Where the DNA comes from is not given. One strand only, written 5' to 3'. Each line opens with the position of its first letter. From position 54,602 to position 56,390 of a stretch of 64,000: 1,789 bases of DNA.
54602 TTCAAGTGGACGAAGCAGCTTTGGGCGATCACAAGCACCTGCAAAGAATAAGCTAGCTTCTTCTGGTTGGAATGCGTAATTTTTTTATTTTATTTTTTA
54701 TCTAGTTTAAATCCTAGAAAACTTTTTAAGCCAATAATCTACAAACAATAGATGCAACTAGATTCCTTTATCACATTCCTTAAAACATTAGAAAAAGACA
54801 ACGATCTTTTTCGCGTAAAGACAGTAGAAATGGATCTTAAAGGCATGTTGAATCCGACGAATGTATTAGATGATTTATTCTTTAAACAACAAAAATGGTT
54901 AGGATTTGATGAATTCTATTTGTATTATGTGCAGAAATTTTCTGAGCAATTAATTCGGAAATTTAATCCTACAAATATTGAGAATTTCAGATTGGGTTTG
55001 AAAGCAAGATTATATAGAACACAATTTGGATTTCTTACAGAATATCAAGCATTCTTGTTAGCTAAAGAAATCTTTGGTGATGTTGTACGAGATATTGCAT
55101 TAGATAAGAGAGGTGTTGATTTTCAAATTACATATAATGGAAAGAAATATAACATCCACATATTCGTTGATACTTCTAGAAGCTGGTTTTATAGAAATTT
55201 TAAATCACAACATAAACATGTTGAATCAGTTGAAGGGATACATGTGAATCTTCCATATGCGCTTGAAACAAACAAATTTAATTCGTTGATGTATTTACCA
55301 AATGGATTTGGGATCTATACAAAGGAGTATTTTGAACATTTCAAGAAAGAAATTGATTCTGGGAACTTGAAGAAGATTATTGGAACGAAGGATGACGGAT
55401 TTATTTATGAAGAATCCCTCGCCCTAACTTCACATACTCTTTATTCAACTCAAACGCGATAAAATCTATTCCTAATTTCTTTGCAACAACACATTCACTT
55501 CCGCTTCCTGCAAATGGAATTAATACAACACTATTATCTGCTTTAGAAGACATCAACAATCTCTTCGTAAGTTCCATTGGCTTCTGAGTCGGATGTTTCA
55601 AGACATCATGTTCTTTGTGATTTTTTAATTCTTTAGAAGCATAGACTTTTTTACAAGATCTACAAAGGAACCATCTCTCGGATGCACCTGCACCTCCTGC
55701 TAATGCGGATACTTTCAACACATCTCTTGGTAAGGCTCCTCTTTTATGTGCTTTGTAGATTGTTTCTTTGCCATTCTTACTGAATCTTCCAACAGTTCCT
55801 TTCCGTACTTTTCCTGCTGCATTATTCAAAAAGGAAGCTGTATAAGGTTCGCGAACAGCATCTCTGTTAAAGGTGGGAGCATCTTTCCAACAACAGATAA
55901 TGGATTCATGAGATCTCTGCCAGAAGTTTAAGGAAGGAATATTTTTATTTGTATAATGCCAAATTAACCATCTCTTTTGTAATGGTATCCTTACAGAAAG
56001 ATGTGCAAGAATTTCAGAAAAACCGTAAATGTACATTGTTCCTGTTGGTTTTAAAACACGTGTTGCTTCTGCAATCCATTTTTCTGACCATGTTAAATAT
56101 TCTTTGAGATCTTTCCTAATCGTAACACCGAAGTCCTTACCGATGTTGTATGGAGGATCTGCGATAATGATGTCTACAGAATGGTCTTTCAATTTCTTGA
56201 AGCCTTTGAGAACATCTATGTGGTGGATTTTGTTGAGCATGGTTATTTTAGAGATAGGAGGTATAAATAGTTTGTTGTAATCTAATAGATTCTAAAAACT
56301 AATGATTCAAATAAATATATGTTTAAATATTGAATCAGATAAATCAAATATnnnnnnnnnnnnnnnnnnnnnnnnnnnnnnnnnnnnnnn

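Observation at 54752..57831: Putative restriction-modification, HicB-like and tyrosine recombinase islet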

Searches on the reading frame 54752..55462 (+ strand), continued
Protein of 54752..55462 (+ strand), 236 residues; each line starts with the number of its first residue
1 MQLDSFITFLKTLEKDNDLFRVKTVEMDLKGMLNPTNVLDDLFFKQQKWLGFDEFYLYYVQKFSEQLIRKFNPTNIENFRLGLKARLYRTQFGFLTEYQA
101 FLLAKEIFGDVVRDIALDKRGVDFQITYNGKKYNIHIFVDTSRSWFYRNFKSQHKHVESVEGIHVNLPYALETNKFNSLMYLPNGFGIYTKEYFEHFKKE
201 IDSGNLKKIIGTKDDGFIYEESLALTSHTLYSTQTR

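Call 54: predict_structure(alignment_id=A1)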
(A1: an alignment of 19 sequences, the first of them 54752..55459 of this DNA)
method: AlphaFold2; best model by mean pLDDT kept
length: 236 residues; sequences in the alignment: 19
mean_pLDDT: 89.1   pTM: 0.84
mean pLDDT of the five models: 89.1, 89.0, 87.9, 87.1, 85.5
residues with pLDDT >= 90: 168; 70-90: 50; 50-70: 4; < 50: 14
segments of 3 or more residues with pLDDT < 50: 223-236
pLDDT, mean of each block of 10 residues (from residue 1): 94 90 79 92 91 97 93 92 94 95 97 89 95 96 92 83 95 93 95 96 87 91 49 44
secondary structure, 60 per line:
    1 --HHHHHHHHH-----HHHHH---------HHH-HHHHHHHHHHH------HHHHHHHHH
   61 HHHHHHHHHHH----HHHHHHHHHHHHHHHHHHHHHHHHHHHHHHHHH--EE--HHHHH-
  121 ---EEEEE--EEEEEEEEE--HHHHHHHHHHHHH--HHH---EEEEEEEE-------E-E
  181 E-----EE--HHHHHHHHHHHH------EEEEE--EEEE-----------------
elements in order: H3-11 H17-21 H35-45 H52-71 H76-108 H115-119 E124-128 E131-139 H142-154 E163-170 H191-202 E209-213 E216-219

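Call 58: find_encoding_contigs(protein=P0051, flank=3000, max_places=2)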
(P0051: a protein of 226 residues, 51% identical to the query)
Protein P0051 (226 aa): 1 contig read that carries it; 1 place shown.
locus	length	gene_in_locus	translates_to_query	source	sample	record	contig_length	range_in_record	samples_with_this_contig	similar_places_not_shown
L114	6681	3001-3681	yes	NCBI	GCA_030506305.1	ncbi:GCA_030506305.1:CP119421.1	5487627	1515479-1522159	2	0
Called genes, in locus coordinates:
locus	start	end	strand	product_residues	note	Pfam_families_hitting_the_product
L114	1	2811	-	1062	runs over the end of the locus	PF07635:PSCyt1, PF07583:PSCyt2, PF13385:Laminin_G_3, PF07587:PSD1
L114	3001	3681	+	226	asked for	PF09573:RE_TaqI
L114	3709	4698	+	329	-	PF01555:N6_N4_Mtase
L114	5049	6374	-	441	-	PF00753:Lactamase_B, PF00581:Rhodanese (weak)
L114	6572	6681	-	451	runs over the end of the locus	PF14821:Thr_synth_N, PF00291:PALP, PF24857:THR4_C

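Call 59: find_encoding_contigs(protein=P0082, flank=3000, max_places=2)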
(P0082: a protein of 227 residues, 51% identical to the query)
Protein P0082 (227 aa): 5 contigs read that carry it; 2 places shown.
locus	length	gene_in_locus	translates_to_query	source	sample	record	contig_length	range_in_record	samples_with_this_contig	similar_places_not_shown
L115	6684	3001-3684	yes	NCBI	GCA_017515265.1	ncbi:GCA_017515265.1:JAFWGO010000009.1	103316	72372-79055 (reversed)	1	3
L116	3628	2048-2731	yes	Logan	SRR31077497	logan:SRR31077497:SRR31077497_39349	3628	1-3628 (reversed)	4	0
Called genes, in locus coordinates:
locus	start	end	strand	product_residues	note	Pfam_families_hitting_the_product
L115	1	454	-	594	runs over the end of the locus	PF09479:Flg_new (weak), PF09603:Fib_succ_major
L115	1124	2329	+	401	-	PF01555:N6_N4_Mtase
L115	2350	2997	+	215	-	-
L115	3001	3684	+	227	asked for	PF09573:RE_TaqI (weak)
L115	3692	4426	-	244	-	PF09573:RE_TaqI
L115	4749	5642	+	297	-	-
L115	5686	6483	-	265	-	-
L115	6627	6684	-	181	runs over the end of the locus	PF00255:GSHPx, PF00578:AhpC-TSA (weak)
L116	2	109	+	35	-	?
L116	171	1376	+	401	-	PF01555:N6_N4_Mtase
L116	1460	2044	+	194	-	-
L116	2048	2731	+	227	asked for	PF09573:RE_TaqI (weak)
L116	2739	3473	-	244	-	PF09573:RE_TaqI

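Call 60: find_encoding_contigs(protein=P0114, flank=3000, max_places=2)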
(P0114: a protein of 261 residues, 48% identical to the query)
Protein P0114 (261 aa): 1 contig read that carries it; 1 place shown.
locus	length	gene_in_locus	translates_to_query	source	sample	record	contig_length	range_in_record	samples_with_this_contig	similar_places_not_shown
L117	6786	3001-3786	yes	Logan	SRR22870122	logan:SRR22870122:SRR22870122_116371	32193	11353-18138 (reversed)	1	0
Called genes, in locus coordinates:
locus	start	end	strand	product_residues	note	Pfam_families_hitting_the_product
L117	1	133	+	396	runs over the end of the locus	PF13476:AAA_23 (weak)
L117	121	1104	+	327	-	PF00149:Metallophos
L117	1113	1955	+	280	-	PF12705:PDDEXK_1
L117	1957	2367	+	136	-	-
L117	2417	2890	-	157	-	PF01327:Pep_deformylase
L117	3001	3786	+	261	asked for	PF09573:RE_TaqI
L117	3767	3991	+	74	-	-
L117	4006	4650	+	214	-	-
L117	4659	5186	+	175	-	-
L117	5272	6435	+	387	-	-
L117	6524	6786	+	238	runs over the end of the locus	PF08275:DNAG_N, PF13155:Toprim_2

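Call 63: fold_search(model_id=the predicted structure, library=pdb)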
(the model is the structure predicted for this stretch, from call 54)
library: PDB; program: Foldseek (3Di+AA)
matches with E <= 10: 279; with E <= 0.001: 0
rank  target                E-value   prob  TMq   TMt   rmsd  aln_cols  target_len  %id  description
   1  6ut6_G                1.2e-02  0.77  0.28  0.21  13.8       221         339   12  Cryo-EM structure of the Escherichia coli McrBC complex (released 2020-10-21)
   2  8gy8_A                7.5e-02  0.60  0.23  0.16   9.1       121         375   19  The structure of Bax1 from Pyrococcus furiosus (released 2023-09-27)
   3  4zsf_A                1.1e-01  0.47  0.32  0.28  13.4       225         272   11  Crystal structure of pre-specific restriction endonuclease BsaWI-DNA complex (released 2015-10-07)
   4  2p14                  1.2e-01  0.57  0.26  0.31  10.4       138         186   12  Crystal structure of small subunit (R.BspD6I2) of the heterodimeric restriction endonuclease R.BspD6I (released 2008-03-11)
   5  2ph7_A                1.2e-01  0.25  0.22  0.23  10.4       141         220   16  Crystal structure of AF2093 from Archaeoglobus fulgidus (released 2007-05-08)
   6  6sce_A                1.5e-01  0.33  0.24  0.10  11.4       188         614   12  Structure of a Type III CRISPR defence DNA nuclease activated by cyclic oligoadenylate (released 2020-02-19)
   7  2ph7_B                1.5e-01  0.23  0.21  0.22  10.2       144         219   14  Crystal structure of AF2093 from Archaeoglobus fulgidus (released 2007-05-08)
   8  2eo0_A                2.1e-01  0.38  0.23  0.37   9.8       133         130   13  Crystal Structure of Holliday Junction Resolvase ST1444 (released 2007-10-02)
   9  1xmx                  2.2e-01  0.35  0.24  0.16   8.5       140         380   11  Crystal structure of protein VC1899 from Vibrio cholerae (released 2004-11-16)
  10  4tkd_B                2.4e-01  0.44  0.23  0.41   9.4       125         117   12  Sulfolobus solfataricus HJC mutants (released 2015-08-12)
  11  8q42_B                2.5e-01  0.15  0.27  0.17  15.2       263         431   12  Crystal structure of cA4-bound Can2 (E341A) in complex with oligo-A DNA (released 2023-11-22)
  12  4tkd_A                3.2e-01  0.38  0.23  0.40   9.3       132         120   14  Sulfolobus solfataricus HJC mutants (released 2015-08-12)
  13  2ewf                  3.2e-01  0.10  0.20  0.10  16.0       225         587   16  Crystal structure of the site-specific DNA nickase N.BspD6I (released 2006-11-21)
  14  2eo0_B                3.4e-01  0.41  0.24  0.41   9.3       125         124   14  Crystal Structure of Holliday Junction Resolvase ST1444 (released 2007-10-02)
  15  6ut7_G                3.4e-01  0.28  0.27  0.17  13.2       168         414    8  Fitted model for the tetradecameric assembly of Thermococcus gammatolerans McrB AAA+ hexamers with bound McrC (released 2020-10-21)
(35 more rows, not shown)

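Call 75: search_protein_families(library=phrogs, proteins=[window:54752-55462:+], max_evalue=0.01)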
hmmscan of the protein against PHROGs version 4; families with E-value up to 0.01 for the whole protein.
window:54752-55462:+ (236 aa): 0 families

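Call 76: find_related_loci(query=A1, collection=viral_contigs, flank=4000)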
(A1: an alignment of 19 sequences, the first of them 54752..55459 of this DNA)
Query A1 (236 aa) in viral_contigs; peptide patterns used: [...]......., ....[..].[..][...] (x = any residue, [..] = any of these).
39 stretches matched a pattern; 2 encode a relative of the query (tblastn E <= 1e-3); 2 distinct loci.
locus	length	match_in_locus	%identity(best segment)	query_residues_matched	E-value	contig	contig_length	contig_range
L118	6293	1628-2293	45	2-219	7e-58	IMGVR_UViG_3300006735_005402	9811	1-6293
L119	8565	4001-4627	43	1-204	2e-52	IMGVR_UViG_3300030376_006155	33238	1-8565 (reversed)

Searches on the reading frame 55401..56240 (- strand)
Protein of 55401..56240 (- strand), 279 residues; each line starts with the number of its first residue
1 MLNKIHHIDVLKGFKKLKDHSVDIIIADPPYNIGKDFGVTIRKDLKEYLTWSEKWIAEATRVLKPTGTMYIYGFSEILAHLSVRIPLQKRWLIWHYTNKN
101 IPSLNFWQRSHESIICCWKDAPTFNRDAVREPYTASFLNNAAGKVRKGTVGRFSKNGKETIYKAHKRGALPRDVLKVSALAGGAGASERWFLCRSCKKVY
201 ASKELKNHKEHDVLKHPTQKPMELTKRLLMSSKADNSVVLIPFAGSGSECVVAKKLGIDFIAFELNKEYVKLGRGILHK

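Call 3: search_protein_families(library=pfam, proteins=[window:55401-56240:-], max_evalue=0.01)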
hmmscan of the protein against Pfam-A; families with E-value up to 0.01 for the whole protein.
window:55401-56240:- (279 aa): 1 family
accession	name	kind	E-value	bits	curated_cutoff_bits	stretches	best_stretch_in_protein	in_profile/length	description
PF01555.25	N6_N4_Mtase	-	2.4e-38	132.8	26.7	1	22-272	1-218/221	DNA methylase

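Call 4: search_protein_families(library=ncbifam, proteins=[window:55401-56240:-], max_evalue=0.01)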
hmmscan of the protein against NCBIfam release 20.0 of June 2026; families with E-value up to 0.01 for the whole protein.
window:55401-56240:- (279 aa): 3 families
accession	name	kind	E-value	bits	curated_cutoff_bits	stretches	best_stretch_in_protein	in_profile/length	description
NF008572.0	PRK11524.1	equivalog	2.7e-40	138.3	292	2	4-130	16-148/294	adenine-specific DNA-methyltransferase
NF050803.1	DnaMtaseCcrMCaul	equivalog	8.3e-27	94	830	3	209-274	179-244/350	adenine-specific DNA-methyltransferase CcrM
NF010253.0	PRK13699.1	subfamily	1.1e-16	61.3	244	2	214-274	142-202/226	DNA methyltransferase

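Call 8: search_protein_families(library=padloc, proteins=[window:55401-56240:-], max_evalue=1)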
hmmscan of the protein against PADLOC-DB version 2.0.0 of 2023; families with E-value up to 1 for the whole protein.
window:55401-56240:- (279 aa): 66 families (the best 25 are shown)
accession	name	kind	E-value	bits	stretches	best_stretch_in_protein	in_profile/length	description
PDLC03299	MTase_II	-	1.8e-48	163.6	2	4-132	16-151/296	Type II methyltransferase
PDLC03371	MTase_II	-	8.4e-48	161.2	1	2-277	10-252/260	Type II methyltransferase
PDLC03320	MTase_II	-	2.3e-35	120.2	2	4-137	34-173/289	Type II methyltransferase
PDLC03302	MTase_II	-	1.2e-30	104.8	3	196-275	176-258/626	Type II methyltransferase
PDLC03216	MTase_II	-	4.3e-26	89.8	2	215-273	193-251/364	Type II methyltransferase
PDLC03230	MTase_II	-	5.6e-25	86.4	2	2-92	35-122/360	Type II methyltransferase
PDLC03738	oMTase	-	2.9e-24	83.5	3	203-273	193-261/376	orphan methyltransferase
PDLC03353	MTase_II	-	9.5e-24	82.3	1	4-273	11-246/260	Type II methyltransferase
PDLC03238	MTase_II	-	1.5e-23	81.5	2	2-79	123-202/428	Type II methyltransferase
PDLC03327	MTase_II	-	3.3e-22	77.2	2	8-135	45-181/319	Type II methyltransferase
PDLC03265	MTase_II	-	3.6e-22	77.2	2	7-95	29-118/333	Type II methyltransferase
PDLC03337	MTase_II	-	3.5e-20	70.4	2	2-152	8-164/264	Type II methyltransferase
PDLC03295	MTase_II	-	5.5e-20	70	2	2-72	3-74/292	Type II methyltransferase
PDLC03228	MTase_II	-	3.7e-19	67.4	2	215-274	143-202/227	Type II methyltransferase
PDLC03387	MTase_II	-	4.2e-19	66.8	2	92-274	146-272/289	Type II methyltransferase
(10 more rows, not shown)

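Call 71: search_solved_structures(query=window:55401-56240:-, max_evalue=0.00001, show_alignments=1)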
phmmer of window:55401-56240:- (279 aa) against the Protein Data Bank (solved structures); distinct sequences matched with E-value up to 0.00001: 10.
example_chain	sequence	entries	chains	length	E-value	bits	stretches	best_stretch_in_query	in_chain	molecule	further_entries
9c3u_A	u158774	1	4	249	3.5e-28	101.9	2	5-145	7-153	Methyltransferase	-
8urk_A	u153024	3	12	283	6.1e-28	101.1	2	5-144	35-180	Methyltransferase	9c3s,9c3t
1g60_A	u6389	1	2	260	1.1e-21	80.6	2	194-277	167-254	Adenine-specific Methyltransferase MboIIA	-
1eg2_A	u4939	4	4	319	1e-19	74.1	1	9-135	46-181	MODIFICATION METHYLASE RSRI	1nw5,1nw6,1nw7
1nw8_A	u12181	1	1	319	1.1e-19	74.1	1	9-135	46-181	MODIFICATION METHYLASE RSRI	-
6pbd_A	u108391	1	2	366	1.3e-14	57.4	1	215-274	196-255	Modification methylase CcrMI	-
5hfj_A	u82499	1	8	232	7.3e-12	48.4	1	214-273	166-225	Adenine specific DNA methyltransferase (DpnA)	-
5hek_A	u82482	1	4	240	8.3e-12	48.2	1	213-273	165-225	Adenine specific DNA methyltransferase (DpnA)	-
8s9m_A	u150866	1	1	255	2.2e-09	40.2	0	215-272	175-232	DNA cytosine-N4 methyltransferase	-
8s9n_A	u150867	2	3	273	2.9e-09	39.9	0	215-272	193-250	DNA cytosine-N4 methyltransferase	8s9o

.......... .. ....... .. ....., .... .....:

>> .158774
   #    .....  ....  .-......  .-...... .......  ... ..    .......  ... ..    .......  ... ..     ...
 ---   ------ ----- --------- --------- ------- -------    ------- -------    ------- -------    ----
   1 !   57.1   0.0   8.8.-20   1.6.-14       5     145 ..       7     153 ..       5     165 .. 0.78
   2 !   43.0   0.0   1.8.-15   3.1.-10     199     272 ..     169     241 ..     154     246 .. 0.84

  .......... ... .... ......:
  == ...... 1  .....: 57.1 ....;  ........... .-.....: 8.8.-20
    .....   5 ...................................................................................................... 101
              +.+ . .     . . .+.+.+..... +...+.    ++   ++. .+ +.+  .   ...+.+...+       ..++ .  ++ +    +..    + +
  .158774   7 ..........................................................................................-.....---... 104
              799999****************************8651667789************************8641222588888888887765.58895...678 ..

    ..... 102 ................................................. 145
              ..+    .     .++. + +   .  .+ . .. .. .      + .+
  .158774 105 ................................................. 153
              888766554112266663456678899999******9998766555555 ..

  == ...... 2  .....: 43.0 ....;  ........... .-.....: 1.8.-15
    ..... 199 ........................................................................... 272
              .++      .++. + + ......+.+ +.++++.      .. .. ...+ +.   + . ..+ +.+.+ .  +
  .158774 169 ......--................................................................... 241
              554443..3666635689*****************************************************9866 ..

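Call 75: search_protein_families(library=phrogs, proteins=[window:55401-56240:-], max_evalue=0.01)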
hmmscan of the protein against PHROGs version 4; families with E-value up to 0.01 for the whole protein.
window:55401-56240:- (279 aa): 14 families
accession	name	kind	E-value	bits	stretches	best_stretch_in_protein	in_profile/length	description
phrog_67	-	other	8.1e-46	158.4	1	1-272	122-338/743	DNA methyltransferase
phrog_498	-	other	1.9e-20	74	1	16-271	217-414/633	DNA methyltransferase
phrog_3008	-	other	9.2e-13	49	1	210-272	144-206/244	DNA methyltransferase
phrog_6025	-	other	4.3e-12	47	1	5-148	14-154/192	DNA methyltransferase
phrog_18293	-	other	1.3e-10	42.3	1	199-274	29-104/119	methyltransferase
phrog_23085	-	unknown function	1.4e-07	32.2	1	188-271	17-99/138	-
phrog_23148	-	unknown function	1.3e-06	29.5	1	197-272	67-141/165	-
phrog_18146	-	other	2e-06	28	1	208-267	41-101/452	DNA methyltransferase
phrog_6952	-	other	3.4e-06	28.1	1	215-269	113-167/181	DNA methyltransferase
phrog_11619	-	other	1.4e-05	25.6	1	6-75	71-140/186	DNA methyltransferase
phrog_12517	-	unknown function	8.1e-05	22.9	0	238-272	108-142/316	-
phrog_16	-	DNA, RNA and nucleotide metabolism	0.00013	21.3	1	122-273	775-905/986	DNA helicase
phrog_12862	-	unknown function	0.00022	22.1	1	2-75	2-67/149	-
phrog_8769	-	other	0.00067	20.5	1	234-272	10-48/71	methyltransferase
